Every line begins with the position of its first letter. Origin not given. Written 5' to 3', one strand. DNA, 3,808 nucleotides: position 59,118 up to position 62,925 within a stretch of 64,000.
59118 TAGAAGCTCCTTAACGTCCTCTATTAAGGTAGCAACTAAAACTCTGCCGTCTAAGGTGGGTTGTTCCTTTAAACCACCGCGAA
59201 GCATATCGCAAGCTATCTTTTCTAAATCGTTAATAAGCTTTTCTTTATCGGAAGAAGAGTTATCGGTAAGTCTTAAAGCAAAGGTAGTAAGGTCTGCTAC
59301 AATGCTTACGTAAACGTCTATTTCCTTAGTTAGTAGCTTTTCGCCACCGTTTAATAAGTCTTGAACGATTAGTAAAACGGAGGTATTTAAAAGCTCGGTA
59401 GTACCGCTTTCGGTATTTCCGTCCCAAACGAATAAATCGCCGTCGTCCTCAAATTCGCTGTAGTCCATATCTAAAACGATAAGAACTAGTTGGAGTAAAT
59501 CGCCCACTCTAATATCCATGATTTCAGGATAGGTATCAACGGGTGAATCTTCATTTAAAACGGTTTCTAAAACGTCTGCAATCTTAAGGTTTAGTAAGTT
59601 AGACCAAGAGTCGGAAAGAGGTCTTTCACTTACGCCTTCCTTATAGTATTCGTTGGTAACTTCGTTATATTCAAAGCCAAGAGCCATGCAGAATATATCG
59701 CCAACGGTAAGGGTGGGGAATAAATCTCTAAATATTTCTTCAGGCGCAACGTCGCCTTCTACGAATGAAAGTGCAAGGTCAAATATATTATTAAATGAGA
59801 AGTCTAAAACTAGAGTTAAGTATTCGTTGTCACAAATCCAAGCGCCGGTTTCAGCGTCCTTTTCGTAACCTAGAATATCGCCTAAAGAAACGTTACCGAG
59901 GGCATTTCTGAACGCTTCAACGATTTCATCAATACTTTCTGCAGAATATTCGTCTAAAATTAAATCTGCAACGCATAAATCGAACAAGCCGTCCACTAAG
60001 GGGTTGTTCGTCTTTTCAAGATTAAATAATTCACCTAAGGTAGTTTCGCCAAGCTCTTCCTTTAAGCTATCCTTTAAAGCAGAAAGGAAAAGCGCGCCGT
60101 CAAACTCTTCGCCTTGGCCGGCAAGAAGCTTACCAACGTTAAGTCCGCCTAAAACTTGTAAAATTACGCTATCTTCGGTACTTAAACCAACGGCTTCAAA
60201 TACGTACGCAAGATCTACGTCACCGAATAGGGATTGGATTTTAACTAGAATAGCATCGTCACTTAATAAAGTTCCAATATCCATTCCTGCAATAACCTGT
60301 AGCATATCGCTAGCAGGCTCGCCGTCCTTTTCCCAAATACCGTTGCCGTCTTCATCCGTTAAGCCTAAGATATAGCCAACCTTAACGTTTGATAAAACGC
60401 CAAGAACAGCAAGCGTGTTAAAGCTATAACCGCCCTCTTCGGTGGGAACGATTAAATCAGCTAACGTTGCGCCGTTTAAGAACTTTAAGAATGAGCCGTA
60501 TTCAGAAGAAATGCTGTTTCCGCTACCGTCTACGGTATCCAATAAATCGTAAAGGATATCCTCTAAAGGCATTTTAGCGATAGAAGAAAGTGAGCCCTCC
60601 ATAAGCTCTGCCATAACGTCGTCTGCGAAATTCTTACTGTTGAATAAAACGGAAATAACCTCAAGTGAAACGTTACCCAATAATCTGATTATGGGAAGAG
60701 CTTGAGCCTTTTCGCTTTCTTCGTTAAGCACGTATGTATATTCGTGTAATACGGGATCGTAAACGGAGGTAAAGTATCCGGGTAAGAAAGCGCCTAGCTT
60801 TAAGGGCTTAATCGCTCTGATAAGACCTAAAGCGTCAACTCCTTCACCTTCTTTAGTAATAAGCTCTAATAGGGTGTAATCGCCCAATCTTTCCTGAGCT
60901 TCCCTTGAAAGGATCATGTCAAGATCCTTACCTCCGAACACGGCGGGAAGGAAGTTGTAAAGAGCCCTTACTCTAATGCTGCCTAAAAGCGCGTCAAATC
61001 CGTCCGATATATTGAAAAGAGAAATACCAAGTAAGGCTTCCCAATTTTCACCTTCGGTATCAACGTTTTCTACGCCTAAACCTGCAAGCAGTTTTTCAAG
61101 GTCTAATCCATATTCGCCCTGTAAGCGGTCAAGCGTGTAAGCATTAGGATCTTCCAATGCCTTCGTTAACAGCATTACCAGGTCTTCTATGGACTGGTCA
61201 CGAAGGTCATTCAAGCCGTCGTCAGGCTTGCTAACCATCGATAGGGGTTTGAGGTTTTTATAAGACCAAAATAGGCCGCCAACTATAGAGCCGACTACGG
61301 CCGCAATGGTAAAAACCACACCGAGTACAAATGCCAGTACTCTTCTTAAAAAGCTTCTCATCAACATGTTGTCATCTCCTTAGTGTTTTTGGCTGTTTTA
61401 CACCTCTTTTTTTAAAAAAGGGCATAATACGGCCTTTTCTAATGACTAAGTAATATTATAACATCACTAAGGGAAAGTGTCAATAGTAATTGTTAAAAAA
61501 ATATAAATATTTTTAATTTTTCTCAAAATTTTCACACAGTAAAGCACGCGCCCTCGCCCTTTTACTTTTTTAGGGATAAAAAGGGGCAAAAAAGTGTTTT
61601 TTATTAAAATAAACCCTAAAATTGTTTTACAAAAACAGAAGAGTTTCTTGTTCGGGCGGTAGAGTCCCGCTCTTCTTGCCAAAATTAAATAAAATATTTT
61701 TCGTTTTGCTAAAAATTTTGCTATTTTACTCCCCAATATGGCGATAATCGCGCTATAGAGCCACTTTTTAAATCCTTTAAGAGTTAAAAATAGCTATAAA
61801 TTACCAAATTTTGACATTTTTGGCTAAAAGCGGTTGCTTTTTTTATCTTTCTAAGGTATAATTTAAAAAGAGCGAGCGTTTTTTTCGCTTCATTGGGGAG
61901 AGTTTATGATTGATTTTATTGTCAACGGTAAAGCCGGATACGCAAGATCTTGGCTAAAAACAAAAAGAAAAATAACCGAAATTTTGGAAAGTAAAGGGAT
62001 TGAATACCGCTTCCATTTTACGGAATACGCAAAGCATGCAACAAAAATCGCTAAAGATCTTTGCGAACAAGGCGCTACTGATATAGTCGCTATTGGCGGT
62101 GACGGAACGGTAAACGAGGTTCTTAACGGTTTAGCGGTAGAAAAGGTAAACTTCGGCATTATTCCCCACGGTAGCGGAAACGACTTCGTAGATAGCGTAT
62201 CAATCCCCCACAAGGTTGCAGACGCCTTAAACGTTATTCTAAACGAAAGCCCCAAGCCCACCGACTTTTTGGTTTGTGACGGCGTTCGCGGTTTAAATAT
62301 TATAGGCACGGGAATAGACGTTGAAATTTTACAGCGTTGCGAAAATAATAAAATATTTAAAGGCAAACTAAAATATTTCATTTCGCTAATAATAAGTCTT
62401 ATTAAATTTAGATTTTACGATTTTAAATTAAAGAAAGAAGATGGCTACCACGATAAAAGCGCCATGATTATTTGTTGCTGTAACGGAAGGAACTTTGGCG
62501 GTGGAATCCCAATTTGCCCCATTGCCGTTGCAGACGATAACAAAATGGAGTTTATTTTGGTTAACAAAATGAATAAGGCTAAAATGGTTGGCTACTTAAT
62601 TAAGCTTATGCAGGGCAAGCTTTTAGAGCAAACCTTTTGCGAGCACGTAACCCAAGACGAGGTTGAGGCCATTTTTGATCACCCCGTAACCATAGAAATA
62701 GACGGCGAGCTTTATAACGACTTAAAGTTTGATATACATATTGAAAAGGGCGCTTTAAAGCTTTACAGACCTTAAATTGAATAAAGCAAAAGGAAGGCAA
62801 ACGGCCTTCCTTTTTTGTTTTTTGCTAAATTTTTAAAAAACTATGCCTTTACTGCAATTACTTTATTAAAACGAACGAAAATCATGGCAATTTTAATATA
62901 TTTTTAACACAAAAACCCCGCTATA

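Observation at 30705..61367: One uninterrupted 30.66-kb ORF encodes a 10,220-aa acidic, membrane-anchored repeat protein of unrecognised family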

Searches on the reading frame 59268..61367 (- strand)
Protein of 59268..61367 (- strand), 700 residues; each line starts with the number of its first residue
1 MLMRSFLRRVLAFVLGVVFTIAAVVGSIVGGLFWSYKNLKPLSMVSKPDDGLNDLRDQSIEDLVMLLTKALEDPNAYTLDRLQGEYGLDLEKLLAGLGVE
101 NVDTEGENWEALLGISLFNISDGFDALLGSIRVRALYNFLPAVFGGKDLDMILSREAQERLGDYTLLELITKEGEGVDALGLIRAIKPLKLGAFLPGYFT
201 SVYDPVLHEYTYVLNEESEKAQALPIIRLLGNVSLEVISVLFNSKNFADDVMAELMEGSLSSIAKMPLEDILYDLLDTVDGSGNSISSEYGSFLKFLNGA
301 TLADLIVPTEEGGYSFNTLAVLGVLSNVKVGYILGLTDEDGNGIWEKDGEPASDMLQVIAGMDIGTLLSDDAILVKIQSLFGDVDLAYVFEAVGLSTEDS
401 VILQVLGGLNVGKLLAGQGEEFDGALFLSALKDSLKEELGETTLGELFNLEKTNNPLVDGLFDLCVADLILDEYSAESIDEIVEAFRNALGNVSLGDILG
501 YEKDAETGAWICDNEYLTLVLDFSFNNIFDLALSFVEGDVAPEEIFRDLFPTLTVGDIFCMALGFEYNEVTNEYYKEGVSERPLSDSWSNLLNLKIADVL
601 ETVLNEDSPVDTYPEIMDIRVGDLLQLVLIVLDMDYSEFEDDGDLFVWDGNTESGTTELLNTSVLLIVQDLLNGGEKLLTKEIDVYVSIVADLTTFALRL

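Call 17: find_homologous_proteins(query=window:59268-61367:-)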
Query window:59268-61367:- (700 aa): 4 proteins with E <= 0.001 among 8000 candidates.
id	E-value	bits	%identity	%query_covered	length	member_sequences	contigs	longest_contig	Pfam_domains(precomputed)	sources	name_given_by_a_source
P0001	6.7e-276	936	100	63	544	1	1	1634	-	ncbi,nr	ncbi:MAG: hypothetical protein IJA15_08075, partial [Clostridia bacterium]|nr:hypothetical protein [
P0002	9.3e-224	763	54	100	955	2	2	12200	-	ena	-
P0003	5.3e-186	639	47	100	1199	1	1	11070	-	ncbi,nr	ncbi:MAG: hypothetical protein IJW13_04885, partial [Clostridia bacterium]|nr:hypothetical protein [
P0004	3.5e-143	497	55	64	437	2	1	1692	-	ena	-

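Call 18: find_related_loci(query=window:59268-61367:-, collection=genome_contigs, flank=10000)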
Query window:59268-61367:- (700 aa) in genome_contigs; peptide patterns used: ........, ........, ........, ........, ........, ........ (x = any residue, [..] = any of these).
73 stretches matched a pattern; 1 encode a relative of the query (tblastn E <= 1e-3); 1 distinct loci.
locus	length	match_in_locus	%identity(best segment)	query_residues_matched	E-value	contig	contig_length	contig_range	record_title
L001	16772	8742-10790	73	1-700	0e+0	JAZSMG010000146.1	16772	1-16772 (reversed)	MAG: Christensenellaceae bacterium isolate T1900044555_TS20190021.MAGScoT_cleanbin_000036 SGB_291_k141_395567, whole gen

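Call 37: find_encoding_contigs(protein=P0003, flank=10000, max_places=3)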
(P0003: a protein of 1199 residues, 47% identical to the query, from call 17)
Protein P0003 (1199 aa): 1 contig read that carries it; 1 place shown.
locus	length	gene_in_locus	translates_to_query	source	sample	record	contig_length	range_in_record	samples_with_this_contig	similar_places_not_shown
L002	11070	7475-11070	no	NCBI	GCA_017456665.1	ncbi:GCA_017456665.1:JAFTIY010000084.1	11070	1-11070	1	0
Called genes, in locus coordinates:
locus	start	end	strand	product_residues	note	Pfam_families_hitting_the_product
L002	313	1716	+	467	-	PF00324:AA_permease, PF13520:AA_permease_2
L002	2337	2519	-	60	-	-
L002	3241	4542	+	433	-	PF01171:ATP_bind_3, PF11734:TilS_C (weak)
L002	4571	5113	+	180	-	PF00156:Pribosyltran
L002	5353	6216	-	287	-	PF00781:DAGK_cat, PF19279:YegS_C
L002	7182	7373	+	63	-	-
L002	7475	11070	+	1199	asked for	?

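Call 38: find_encoding_contigs(protein=P0002, flank=10000, max_places=3)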
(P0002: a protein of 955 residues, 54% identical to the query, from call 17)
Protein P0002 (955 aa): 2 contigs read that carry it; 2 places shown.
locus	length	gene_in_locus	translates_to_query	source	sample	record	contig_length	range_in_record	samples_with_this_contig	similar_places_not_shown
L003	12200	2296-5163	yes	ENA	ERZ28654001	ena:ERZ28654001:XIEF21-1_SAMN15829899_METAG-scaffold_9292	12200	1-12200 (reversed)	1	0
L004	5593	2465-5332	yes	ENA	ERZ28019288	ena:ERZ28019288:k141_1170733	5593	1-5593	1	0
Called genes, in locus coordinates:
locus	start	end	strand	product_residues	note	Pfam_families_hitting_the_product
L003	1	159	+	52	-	?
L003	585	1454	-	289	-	PF00781:DAGK_cat, PF19279:YegS_C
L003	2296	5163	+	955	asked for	-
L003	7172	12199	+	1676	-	?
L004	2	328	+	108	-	?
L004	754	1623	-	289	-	PF00781:DAGK_cat, PF19279:YegS_C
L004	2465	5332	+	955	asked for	-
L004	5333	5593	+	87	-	?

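Call 75: find_related_loci(query=A4, collection=metagenome_contigs, flank=10000)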
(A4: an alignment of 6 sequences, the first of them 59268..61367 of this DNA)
Query A4 (700 aa) in metagenome_contigs; peptide patterns used: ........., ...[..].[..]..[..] (x = any residue, [..] = any of these).
221 stretches matched a pattern; 3 encode a relative of the query (tblastn E <= 1e-3); 3 distinct loci.
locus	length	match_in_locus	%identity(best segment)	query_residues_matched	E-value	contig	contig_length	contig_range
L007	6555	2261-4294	53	3-698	0e+0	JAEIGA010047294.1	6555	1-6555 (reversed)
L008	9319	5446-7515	46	3-699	6e-176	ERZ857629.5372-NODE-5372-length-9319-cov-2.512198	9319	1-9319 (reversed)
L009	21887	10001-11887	29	2-625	2e-66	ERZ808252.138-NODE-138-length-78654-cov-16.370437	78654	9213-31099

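Call 80: search_solved_structures(query=A4, max_evalue=1)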
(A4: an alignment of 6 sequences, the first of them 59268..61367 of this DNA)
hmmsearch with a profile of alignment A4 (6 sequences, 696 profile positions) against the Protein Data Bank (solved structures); distinct sequences matched with E-value up to 1: 2.
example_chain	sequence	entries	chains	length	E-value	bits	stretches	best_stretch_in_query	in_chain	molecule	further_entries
2lch_A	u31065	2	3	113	0.06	15.2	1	600-688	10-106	Protein OR38 | computationally designed four-helix bundle protein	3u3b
8irq_A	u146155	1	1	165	0.27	13.1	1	588-670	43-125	Interferon d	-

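Call 85: search_protein_families(library=pfam, proteins=[L009:8320-9585:-, L009:6818-8323:-, L009:5955-6677:+, L009:19284-19775:+, L009:19946-21067:-, L009:10004-17266:+], max_evalue=0.001)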
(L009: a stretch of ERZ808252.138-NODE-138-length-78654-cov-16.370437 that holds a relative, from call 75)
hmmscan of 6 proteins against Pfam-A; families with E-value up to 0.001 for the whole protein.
L009:8320-9585:- (421 aa): 2 families
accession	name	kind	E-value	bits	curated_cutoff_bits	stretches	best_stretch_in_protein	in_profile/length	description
PF01546.33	Peptidase_M20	-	2.1e-30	106.6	24.6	1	73-414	4-204/206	Peptidase family M20/M25/M40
PF07687.19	M20_dimer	-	1.6e-06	28.5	21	1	226-328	8-102/107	Peptidase dimerisation domain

L009:6818-8323:- (501 aa): 7 families
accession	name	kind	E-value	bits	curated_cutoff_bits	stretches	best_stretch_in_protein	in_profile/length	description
PF01170.24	UPF0020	-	3.3e-20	73.1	22.3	1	328-490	3-194/197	RMKL-like, methyltransferase domain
PF13847.12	Methyltransf_31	-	8.3e-09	35.7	27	1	356-481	5-110/145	Methyltransferase domain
PF02384.22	N6_Mtase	-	1e-07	32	20.4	1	344-443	37-149/311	N-6 DNA Methylase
PF05175.20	MTS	-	2.6e-07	30.9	23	1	354-473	31-151/170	Methyltransferase small domain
PF13649.12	Methyltransf_25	-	1.5e-06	29.2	27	1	358-424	1-71/97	Methyltransferase domain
PF06325.19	PrmA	-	5.9e-06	26.4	22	1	348-424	155-233/296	Ribosomal protein L11 methyltransferase (PrmA)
PF01555.25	N6_N4_Mtase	-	0.0004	20.8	26.7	0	357-395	184-221/221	DNA methylase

L009:5955-6677:+ (240 aa): 2 families
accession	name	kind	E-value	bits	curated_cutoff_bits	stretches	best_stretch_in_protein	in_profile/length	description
PF08769.17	Spo0A_C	-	3.6e-36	123.8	25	1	135-234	3-103/104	Sporulation initiation factor Spo0A C terminal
PF00072.30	Response_reg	-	1.1e-14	54.9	30.2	1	8-116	3-110/111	Response regulator receiver domain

L009:19284-19775:+ (163 aa): 1 family
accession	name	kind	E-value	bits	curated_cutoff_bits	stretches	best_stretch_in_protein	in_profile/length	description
PF06177.16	QueT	-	2e-38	132.3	33.7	1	6-153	1-139/141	QueT transporter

L009:19946-21067:- (373 aa): 0 families

L009:10004-17266:+ (2420 aa): 0 families

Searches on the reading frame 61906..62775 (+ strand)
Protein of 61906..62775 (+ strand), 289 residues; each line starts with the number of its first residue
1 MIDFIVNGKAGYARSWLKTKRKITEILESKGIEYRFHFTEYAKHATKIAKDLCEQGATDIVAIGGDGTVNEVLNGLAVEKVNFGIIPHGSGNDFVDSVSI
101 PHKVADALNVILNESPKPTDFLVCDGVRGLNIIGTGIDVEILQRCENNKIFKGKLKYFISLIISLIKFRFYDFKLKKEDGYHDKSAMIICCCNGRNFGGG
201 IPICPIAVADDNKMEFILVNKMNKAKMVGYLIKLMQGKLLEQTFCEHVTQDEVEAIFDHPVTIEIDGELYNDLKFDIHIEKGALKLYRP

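Call 33: search_protein_families(library=pfam, proteins=[window:61906-62775:+], max_evalue=0.001)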
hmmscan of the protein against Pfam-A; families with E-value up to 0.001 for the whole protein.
window:61906-62775:+ (289 aa): 2 families
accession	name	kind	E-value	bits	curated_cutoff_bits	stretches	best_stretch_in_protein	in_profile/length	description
PF00781.29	DAGK_cat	-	1.3e-28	99.6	23.6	1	4-122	4-123/125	Diacylglycerol kinase catalytic domain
PF19279.4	YegS_C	-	5.5e-21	75.4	27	1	132-287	2-157/158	YegS C-terminal NAD kinase beta sandwich-like domain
